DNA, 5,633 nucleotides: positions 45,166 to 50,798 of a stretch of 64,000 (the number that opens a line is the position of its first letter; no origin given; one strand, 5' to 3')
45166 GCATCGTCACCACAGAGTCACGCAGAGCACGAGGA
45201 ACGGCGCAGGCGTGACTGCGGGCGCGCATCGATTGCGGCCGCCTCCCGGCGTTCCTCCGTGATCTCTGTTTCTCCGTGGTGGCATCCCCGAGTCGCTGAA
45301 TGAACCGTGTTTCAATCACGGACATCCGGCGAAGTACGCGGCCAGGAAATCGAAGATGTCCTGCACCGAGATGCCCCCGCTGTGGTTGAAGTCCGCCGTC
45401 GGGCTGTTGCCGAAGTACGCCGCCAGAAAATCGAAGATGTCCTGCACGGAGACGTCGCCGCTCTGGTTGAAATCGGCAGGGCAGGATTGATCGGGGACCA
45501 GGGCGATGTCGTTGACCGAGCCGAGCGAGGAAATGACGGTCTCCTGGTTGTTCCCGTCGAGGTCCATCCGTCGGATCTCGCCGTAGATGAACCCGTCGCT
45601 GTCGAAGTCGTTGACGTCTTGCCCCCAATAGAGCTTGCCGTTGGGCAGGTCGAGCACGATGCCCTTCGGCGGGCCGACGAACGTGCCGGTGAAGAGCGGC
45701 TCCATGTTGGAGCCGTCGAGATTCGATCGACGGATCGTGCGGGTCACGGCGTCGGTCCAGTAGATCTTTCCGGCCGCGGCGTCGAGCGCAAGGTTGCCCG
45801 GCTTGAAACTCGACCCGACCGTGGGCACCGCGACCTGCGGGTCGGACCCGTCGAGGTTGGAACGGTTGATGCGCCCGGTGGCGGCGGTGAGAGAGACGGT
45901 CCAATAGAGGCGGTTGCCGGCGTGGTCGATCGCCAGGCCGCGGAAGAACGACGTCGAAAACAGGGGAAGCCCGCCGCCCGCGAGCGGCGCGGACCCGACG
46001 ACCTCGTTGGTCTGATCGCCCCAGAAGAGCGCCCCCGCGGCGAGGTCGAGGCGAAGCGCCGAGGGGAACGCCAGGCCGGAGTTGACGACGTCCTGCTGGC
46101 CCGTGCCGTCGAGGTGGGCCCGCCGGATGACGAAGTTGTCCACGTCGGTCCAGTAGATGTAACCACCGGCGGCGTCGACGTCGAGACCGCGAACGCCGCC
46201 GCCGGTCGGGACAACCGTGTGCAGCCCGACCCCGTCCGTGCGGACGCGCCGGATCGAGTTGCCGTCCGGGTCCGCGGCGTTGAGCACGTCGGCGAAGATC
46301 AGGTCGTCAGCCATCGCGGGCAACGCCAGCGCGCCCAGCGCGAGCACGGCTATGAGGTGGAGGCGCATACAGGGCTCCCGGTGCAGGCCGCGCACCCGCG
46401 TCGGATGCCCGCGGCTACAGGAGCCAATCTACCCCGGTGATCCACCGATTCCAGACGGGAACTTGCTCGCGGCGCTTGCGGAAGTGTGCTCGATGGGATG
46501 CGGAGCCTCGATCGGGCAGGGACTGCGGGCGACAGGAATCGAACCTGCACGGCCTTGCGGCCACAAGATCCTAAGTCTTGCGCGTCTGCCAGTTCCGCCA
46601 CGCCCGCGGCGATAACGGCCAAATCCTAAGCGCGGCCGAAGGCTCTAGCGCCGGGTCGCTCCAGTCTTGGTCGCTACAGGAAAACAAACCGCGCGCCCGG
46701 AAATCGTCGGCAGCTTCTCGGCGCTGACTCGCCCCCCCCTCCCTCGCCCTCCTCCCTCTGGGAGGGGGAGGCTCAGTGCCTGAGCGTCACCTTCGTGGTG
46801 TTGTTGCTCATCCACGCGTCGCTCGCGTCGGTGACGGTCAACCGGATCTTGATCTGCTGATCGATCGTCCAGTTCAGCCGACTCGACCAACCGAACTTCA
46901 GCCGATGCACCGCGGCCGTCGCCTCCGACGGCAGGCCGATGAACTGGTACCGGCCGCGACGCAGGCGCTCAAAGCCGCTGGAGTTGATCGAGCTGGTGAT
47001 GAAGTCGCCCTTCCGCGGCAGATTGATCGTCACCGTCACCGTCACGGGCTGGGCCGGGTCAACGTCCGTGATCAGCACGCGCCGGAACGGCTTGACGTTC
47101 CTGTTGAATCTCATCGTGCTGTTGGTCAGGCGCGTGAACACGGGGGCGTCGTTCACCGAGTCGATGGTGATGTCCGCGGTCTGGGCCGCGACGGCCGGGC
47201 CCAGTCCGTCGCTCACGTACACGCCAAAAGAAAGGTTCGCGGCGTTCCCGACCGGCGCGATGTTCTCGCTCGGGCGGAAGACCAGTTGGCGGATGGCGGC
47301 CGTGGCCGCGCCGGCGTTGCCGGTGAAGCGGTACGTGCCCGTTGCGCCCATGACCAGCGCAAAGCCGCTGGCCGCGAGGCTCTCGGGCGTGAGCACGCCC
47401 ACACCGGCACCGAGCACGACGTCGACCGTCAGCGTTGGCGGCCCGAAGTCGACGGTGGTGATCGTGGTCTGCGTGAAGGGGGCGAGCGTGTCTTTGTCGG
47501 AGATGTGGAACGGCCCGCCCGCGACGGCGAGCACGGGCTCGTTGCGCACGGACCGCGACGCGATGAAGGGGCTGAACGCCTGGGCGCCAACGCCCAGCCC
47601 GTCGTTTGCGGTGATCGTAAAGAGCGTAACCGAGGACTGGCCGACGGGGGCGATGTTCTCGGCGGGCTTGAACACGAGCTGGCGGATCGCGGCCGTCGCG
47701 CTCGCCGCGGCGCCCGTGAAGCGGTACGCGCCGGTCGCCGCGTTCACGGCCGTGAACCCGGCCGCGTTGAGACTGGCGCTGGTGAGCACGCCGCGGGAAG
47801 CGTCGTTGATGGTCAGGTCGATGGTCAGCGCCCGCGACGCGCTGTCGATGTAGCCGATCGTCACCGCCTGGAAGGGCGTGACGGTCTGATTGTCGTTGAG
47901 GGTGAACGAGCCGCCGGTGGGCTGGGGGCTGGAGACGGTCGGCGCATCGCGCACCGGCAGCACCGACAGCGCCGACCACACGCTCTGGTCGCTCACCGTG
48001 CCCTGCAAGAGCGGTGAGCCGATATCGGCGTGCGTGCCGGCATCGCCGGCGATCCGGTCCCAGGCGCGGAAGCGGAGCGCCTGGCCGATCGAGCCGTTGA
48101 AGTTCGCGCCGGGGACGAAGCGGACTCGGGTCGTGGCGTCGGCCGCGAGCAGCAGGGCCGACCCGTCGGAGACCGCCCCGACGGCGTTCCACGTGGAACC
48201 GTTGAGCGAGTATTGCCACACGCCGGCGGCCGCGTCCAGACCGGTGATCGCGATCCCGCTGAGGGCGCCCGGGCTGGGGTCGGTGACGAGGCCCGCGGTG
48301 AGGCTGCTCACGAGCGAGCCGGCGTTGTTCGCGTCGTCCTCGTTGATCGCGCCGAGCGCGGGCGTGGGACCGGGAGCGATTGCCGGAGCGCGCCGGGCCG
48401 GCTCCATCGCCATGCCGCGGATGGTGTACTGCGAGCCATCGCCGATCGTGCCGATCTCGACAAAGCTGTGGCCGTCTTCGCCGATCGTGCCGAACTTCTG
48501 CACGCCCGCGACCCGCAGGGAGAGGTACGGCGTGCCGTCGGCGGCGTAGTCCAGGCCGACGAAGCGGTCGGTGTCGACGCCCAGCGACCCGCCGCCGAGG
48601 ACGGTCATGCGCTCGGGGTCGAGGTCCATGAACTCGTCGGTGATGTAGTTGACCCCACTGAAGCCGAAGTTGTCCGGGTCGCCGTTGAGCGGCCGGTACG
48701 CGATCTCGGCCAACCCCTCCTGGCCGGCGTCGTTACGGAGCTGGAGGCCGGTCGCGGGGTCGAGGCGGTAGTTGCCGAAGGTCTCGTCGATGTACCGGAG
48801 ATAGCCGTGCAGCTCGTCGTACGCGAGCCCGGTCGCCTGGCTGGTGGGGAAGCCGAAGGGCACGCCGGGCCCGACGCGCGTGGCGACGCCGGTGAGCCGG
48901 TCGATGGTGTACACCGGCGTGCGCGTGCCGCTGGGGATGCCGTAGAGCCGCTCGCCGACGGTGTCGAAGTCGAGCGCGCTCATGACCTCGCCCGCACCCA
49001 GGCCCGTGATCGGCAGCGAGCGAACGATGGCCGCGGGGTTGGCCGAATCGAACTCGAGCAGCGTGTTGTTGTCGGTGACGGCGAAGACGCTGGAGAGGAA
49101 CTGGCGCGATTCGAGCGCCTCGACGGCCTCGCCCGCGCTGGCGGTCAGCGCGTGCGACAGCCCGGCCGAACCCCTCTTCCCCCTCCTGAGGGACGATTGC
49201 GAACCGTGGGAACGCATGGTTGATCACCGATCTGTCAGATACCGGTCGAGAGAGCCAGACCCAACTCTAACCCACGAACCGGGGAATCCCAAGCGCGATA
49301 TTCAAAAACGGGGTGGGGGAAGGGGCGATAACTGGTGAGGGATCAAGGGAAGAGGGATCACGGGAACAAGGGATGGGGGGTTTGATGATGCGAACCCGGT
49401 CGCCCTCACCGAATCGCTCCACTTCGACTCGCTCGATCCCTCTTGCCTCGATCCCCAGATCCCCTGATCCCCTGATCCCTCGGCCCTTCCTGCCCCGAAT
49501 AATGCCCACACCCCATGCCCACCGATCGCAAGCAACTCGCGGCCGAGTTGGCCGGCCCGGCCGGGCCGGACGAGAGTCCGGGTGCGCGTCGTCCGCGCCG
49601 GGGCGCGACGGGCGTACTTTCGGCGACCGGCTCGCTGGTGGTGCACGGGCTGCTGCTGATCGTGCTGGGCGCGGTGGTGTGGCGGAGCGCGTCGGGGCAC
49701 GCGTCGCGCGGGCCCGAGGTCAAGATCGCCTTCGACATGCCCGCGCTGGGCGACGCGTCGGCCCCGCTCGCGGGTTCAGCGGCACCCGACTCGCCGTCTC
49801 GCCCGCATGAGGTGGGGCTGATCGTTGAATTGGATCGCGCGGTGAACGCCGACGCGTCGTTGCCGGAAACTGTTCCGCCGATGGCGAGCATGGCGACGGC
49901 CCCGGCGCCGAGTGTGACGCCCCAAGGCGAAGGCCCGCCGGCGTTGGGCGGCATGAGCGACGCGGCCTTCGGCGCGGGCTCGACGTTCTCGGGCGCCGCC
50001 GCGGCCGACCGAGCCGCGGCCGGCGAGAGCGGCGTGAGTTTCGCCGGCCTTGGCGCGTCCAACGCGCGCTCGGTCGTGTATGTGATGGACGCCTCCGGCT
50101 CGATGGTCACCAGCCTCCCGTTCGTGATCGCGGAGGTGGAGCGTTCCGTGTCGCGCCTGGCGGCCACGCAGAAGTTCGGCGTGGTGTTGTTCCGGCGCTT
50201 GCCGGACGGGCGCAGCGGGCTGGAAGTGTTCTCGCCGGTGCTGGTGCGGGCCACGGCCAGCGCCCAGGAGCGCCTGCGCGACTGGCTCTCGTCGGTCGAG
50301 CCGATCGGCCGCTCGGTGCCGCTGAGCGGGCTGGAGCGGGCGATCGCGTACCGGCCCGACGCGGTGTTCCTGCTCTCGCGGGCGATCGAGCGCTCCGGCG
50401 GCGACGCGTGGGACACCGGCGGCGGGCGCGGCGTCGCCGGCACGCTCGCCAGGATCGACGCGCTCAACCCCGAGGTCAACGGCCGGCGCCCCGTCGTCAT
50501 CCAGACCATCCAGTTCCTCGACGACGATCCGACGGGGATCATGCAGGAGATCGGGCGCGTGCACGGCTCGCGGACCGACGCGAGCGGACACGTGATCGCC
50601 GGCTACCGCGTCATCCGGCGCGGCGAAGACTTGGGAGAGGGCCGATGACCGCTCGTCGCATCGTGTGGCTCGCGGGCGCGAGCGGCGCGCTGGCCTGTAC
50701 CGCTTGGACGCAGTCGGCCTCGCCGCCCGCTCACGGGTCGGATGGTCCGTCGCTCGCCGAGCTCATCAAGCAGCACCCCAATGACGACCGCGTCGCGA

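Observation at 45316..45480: Shared C-terminal '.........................' tandem module on three otherwise unrelated secreted proteins, conserved at nucleotide level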

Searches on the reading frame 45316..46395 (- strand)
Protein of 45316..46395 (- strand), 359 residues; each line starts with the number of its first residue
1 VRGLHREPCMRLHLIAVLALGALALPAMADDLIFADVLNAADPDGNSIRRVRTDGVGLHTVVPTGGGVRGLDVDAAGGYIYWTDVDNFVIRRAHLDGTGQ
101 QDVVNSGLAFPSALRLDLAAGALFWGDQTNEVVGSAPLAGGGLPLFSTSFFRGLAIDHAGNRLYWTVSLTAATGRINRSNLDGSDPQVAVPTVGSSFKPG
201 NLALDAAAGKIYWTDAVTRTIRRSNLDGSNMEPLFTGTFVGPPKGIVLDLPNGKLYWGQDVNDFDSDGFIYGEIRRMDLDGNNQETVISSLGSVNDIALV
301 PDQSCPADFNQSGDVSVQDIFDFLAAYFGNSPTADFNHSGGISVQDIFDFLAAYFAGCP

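Call 6: search_protein_families(library=ncbifam, proteins=[window:45316-46395:-], max_evalue=0.01)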
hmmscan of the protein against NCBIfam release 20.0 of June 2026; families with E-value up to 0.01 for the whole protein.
window:45316-46395:- (359 aa): 1 family
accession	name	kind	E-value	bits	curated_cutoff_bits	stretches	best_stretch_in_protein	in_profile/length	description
NF041540.1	dockerin_GC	domain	2.7e-09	37.3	29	1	305-358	1-67/67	GC-type dockerin domain-anchored protein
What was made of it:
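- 45322..45483 (-): GC-type dockerin double module (54 aa, Cys to Cys) at the C-terminus of the YWTD/LDL-receptor class B propeller protein. The gene is 45316-46368 if translation starts at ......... NF041540 scores 37.3 bits against a cut-off of 29 (call 6).
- Closest known: NCBIfam NF041540, dockerin_GC. Same: All three window proteins match over the full 67-position model at their C-termini, above the curated cut-off (call 6).
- Family membership: NF041540 matches all three proteins above the cut-off (call 6).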

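Call 7: search_protein_families(library=pfam, proteins=[window:45316-46395:-], max_evalue=0.01)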
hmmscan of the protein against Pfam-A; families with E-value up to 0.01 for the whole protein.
window:45316-46395:- (359 aa): 3 families
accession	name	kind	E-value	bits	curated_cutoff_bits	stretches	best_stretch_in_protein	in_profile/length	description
PF00058.23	Ldl_recept_b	-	7.5e-13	49.2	21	1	209-249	1-41/42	Low-density lipoprotein receptor repeat class B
PF13360.13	PQQ_2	-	0.00013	22.2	27.6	1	115-261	7-146/233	Outer membrane protein assembly factor BamB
PF08450.18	SGL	-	0.00039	20.5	26.3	0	199-237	43-78/246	SMP-30/Gluconolactonase/LRE-like region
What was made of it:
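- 45322..45483 (-): Ldl_recept_b E=7.5e-13 (call 7).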

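Call 19: find_encoding_contigs(protein=window:45316-46368:-, flank=10000, max_places=4)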
Protein window:45316-46368:- (350 aa): no gene with exactly this product is on record in the collection.

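Call 32: list_cluster_members(proteins=[P0121, window:45316-46368:-, window:55544-58828:-])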
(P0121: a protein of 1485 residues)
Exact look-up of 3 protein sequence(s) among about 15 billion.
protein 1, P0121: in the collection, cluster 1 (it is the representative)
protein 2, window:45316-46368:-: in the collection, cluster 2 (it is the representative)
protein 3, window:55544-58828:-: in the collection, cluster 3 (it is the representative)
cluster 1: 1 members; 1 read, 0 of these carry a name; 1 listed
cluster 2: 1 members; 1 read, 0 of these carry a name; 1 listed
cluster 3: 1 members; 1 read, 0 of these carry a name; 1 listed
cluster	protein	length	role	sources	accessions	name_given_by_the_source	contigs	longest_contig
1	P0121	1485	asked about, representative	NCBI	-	-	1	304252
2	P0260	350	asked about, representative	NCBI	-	-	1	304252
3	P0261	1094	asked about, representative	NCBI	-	-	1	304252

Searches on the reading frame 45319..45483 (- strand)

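Call 11: search_protein_families(library=pfam, proteins=[window:45319-45483:-], max_evalue=10)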
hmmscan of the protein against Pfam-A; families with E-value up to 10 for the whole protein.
seq(55 aa): 7 families
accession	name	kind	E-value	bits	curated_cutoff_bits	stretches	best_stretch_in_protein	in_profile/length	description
PF13405.12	EF-hand_6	-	0.00029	20.7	25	2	31-49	10-28/30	EF-hand domain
PF00036.39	EF-hand_1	-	0.0016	18.3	25.4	2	30-48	9-27/29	EF hand domain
PF13499.12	EF-hand_7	-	0.023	15.5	30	1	30-48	11-29/67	EF-hand domain pair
PF13833.12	EF-hand_8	-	0.079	13.2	28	0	30-48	34-52/54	EF-hand domain pair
PF10559.14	Plug_translocon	-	0.11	12.8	22.1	1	39-53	18-32/35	Plug domain of Sec61p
PF13202.12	EF-hand_5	-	0.16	12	25.9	1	30-41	8-19/25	EF hand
PF22865.1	MgtS-like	-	0.36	11.2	27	0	19-25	20-26/31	Small protein MgtS-like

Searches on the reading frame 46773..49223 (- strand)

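Call 13: search_protein_families(library=pfam, proteins=[window:46773-49223:-], max_evalue=0.001)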
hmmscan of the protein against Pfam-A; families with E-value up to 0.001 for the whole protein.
window:46773-49223:- (816 aa): 1 family
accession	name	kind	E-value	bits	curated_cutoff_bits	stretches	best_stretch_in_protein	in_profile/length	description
PF14339.12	DUF4394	-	1.2e-12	48.1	29.6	1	54-161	1-105/230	Domain of unknown function (DUF4394)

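Call 46: search_protein_families(library=ncbifam, proteins=[window:46773-49217:-], max_evalue=0.01)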
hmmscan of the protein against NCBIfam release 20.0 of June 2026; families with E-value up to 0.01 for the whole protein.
window:46773-49217:- (814 aa): 1 family
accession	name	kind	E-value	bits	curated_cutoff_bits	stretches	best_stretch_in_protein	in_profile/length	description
NF012211.1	tand_rpt_95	domain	1.1e-05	25.3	90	1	643-695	48-94/98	tandem-95 repeat protein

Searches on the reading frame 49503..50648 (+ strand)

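Call 13: search_protein_families(library=pfam, proteins=[window:49503-50648:+], max_evalue=0.001)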
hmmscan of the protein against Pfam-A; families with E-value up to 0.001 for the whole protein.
window:49503-50648:+ (381 aa): 0 families

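Call 46: search_protein_families(library=ncbifam, proteins=[window:49515-50648:+], max_evalue=0.01)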
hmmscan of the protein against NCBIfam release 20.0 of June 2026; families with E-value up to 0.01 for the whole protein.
window:49515-50648:+ (377 aa): 1 family
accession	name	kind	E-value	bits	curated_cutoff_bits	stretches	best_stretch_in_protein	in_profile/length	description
TIGR03788.1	marine_srt_targ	equivalog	0.00048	18.7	551.65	1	181-266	268-348/629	marine proteobacterial sortase target protein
